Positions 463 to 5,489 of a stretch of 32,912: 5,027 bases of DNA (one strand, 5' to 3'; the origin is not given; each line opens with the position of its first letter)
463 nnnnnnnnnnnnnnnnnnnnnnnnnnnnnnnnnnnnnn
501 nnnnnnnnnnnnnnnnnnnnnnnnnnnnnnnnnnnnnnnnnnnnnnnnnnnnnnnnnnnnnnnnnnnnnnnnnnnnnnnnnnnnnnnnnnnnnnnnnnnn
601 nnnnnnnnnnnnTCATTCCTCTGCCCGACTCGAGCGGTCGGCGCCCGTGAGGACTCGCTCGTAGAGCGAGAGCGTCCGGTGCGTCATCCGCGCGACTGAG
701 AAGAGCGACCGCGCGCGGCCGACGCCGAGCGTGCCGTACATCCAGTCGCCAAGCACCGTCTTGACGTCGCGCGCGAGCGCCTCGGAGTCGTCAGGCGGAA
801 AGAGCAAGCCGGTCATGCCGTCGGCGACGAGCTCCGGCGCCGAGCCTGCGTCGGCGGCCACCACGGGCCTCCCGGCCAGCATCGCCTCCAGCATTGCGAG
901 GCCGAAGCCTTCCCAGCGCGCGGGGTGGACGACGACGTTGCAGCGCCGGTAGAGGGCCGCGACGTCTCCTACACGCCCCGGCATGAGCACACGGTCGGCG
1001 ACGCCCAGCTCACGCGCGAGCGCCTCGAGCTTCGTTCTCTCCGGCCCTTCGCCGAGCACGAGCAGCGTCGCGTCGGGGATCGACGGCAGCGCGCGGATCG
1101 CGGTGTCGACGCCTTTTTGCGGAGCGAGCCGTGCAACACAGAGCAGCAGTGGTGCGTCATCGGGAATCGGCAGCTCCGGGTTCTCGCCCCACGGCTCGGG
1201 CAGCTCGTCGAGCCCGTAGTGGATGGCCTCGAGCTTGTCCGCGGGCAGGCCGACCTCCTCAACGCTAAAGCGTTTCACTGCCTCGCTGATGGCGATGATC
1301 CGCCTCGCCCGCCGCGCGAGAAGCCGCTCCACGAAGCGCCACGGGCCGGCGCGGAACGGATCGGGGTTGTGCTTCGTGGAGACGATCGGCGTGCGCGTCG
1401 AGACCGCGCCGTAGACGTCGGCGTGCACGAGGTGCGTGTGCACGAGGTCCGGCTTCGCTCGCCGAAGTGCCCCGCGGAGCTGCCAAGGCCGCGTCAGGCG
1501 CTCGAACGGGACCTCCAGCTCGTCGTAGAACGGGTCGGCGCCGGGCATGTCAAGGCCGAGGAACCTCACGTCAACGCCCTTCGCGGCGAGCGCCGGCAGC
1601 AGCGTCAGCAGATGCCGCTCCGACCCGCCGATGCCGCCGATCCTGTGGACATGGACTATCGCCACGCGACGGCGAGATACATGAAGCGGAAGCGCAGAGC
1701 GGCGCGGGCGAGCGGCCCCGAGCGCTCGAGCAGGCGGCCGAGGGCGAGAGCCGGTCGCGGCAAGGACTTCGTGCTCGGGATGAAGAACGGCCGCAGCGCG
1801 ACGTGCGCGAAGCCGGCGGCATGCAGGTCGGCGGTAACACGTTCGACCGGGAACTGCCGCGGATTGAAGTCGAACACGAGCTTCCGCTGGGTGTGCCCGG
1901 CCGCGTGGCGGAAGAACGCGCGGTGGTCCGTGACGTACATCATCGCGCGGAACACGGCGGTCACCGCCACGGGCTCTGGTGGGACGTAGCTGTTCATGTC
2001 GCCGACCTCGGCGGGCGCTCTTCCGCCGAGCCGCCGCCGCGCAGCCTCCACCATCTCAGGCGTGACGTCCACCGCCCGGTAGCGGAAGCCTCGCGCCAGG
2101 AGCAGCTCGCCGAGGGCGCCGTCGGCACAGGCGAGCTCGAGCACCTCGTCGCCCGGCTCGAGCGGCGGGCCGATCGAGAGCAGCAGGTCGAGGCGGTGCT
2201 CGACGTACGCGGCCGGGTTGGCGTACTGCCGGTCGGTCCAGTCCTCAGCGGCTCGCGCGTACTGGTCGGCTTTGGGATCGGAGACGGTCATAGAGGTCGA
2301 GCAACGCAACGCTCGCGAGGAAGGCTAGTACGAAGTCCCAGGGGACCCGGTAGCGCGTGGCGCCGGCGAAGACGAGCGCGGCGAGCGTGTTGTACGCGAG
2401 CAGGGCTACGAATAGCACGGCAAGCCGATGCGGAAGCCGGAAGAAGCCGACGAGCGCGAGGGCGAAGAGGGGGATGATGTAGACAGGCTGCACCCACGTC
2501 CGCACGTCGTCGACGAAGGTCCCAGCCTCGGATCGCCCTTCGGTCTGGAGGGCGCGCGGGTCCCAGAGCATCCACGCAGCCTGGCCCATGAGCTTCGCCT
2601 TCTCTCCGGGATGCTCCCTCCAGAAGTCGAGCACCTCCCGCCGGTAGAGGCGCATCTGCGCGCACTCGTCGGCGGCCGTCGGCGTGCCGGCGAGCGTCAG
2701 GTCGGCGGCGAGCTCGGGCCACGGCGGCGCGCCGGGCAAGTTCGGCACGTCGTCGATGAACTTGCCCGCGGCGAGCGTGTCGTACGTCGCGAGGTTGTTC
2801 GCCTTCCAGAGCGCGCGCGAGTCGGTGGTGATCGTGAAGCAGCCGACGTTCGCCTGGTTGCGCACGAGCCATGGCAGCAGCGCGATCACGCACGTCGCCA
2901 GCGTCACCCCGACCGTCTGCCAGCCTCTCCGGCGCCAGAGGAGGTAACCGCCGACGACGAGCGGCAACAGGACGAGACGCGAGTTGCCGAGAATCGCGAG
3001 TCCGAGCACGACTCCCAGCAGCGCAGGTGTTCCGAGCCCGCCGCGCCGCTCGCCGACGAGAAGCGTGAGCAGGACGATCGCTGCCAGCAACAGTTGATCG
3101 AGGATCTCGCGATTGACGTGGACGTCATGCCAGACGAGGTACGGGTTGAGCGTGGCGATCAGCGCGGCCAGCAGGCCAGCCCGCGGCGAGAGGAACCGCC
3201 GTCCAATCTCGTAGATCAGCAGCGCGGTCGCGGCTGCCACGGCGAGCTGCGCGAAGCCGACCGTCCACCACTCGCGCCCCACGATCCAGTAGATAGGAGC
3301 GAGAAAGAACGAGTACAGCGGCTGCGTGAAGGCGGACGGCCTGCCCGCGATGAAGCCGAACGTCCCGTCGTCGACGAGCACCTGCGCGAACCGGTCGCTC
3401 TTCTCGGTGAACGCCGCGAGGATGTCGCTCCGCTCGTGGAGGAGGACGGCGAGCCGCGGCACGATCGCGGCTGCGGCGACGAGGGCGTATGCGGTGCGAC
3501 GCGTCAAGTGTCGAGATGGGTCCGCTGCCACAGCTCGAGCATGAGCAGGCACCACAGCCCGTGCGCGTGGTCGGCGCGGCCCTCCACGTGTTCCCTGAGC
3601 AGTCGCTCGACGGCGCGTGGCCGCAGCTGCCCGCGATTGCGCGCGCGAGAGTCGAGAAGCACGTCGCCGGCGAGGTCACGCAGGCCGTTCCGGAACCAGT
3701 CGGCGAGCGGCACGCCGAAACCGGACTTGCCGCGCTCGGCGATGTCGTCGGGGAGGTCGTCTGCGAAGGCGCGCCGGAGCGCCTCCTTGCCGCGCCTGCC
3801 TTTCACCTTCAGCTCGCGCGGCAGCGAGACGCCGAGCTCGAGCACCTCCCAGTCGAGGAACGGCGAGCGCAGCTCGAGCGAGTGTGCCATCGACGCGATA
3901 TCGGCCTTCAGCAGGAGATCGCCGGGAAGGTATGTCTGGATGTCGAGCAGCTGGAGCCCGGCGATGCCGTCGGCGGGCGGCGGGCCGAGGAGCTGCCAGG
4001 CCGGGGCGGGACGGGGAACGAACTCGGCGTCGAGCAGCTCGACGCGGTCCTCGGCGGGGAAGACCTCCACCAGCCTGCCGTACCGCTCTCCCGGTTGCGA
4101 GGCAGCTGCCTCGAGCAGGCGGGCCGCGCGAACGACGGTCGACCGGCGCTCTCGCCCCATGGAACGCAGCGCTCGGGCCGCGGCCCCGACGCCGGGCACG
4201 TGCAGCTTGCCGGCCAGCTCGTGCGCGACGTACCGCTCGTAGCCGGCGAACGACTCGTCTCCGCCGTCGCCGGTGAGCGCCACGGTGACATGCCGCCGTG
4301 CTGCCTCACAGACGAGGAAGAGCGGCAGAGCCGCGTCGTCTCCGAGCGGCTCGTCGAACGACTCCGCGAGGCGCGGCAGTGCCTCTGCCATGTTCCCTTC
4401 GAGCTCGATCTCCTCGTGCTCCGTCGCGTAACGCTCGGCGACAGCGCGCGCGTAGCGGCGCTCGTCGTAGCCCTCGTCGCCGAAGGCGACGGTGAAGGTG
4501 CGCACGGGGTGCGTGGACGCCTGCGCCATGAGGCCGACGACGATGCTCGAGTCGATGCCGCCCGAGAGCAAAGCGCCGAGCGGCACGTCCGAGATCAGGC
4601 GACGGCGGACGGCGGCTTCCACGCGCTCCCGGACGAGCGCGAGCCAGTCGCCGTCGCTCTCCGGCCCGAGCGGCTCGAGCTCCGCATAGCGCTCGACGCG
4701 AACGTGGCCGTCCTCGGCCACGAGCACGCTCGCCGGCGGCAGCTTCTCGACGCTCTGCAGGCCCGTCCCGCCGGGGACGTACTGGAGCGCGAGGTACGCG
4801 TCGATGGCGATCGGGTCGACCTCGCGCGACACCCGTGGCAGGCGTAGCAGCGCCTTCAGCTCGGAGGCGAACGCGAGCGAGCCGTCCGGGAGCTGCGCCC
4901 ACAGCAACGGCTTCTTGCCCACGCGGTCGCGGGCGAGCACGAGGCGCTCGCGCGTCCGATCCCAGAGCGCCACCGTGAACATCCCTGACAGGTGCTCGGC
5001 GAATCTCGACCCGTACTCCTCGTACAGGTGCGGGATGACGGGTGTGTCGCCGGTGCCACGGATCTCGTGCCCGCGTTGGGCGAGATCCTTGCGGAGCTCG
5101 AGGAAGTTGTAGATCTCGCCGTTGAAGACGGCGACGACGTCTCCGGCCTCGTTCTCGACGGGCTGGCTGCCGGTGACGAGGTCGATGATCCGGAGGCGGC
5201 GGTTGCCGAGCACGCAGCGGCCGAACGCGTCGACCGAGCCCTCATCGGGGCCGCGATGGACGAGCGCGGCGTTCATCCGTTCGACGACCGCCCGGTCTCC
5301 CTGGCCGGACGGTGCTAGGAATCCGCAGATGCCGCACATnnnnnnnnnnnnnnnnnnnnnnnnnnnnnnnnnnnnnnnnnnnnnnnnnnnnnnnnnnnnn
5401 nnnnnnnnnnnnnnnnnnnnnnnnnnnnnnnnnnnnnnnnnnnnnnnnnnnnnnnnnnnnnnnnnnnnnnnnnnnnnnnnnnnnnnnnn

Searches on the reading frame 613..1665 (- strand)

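Call 11: search_protein_families(library=pfam, proteins=[window:613-1665:-], max_evalue=0.001)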
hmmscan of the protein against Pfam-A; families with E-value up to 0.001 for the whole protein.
window:613-1665:- (350 aa): 5 families
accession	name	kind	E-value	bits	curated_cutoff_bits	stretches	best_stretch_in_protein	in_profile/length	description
PF00534.26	Glycos_transf_1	-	8.1e-41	139.9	26.4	1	163-307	7-158/172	Glycosyl transferases group 1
PF13692.12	Glyco_trans_1_4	-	1e-37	130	27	1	172-307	2-142/142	Glycosyl transferases group 1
PF13439.12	Glyco_transf_4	-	7.2e-25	88.4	28.5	1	12-153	1-167/170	Glycosyltransferase Family 4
PF13579.12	Glyco_trans_4_4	-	1.8e-17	64.5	29.7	1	13-151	1-158/158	Glycosyl transferase 4-like domain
PF20706.3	GT4-conflict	-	3.2e-13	49.9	26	1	112-273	139-313/385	Family 4 Glycosyltransferase in conflict systems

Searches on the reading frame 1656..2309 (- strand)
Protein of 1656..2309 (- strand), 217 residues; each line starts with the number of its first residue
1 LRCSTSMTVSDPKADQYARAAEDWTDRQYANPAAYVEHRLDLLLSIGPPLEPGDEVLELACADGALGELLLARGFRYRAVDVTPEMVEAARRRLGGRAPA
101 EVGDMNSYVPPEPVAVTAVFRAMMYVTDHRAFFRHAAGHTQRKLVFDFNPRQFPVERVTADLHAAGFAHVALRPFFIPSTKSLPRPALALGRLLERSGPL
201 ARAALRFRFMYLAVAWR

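Call 11: search_protein_families(library=pfam, proteins=[window:1656-2309:-], max_evalue=0.001)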
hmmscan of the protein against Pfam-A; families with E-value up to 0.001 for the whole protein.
window:1656-2309:- (217 aa): 5 families
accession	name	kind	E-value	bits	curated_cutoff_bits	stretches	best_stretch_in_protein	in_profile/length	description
PF13649.12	Methyltransf_25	-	1e-08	36.2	27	1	56-139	1-92/97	Methyltransferase domain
PF08242.18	Methyltransf_12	-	2.3e-05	25.5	30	1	57-105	1-51/98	Methyltransferase domain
PF08241.18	Methyltransf_11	-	5.3e-05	24.2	21.2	1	57-137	1-84/95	Methyltransferase domain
PF13489.12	Methyltransf_23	-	0.00046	20.4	27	0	41-135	11-103/164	Methyltransferase domain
PF05401.17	NodS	-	0.00055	20.3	24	1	31-95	22-86/201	Nodulation protein S (NodS)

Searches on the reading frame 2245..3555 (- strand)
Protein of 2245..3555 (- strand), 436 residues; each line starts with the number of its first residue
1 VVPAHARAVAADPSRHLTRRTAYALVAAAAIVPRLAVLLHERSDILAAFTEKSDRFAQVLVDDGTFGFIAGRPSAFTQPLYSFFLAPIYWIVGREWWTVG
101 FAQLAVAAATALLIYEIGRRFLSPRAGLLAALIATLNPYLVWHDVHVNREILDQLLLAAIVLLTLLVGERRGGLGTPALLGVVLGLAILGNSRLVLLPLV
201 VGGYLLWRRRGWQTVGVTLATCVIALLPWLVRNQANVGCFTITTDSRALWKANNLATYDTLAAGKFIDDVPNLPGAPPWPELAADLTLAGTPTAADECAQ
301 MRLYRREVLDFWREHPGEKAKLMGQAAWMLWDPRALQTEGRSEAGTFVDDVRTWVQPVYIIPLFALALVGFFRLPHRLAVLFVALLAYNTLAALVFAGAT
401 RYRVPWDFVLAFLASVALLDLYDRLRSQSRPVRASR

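Call 11: search_protein_families(library=pfam, proteins=[window:2245-3555:-], max_evalue=0.001)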
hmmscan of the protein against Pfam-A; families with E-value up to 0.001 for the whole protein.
window:2245-3555:- (436 aa): 1 family
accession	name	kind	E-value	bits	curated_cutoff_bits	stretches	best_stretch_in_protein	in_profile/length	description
PF13231.12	PMT_2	-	7.5e-14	52.7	26.1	1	79-227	4-152/160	Dolichyl-phosphate-mannose-protein mannosyltransferase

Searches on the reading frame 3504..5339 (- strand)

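Call 11: search_protein_families(library=pfam, proteins=[window:3504-5339:-], max_evalue=0.001)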
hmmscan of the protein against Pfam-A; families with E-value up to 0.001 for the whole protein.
window:3504-5339:- (611 aa): 4 families
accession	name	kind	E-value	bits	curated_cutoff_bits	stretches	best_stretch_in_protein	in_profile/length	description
PF00733.27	Asn_synthase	-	6.5e-101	338.9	21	1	236-606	2-354/354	Asparagine synthase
PF13537.11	GATase_7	-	1.1e-40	138.9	25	1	47-165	2-122/123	Glutamine amidotransferase domain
PF13522.11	GATase_6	-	8e-37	126.6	27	1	40-160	10-130/130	Glutamine amidotransferase domain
PF06508.19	QueC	-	0.00031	20.7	22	1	257-314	5-61/210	Queuosine biosynthesis protein QueC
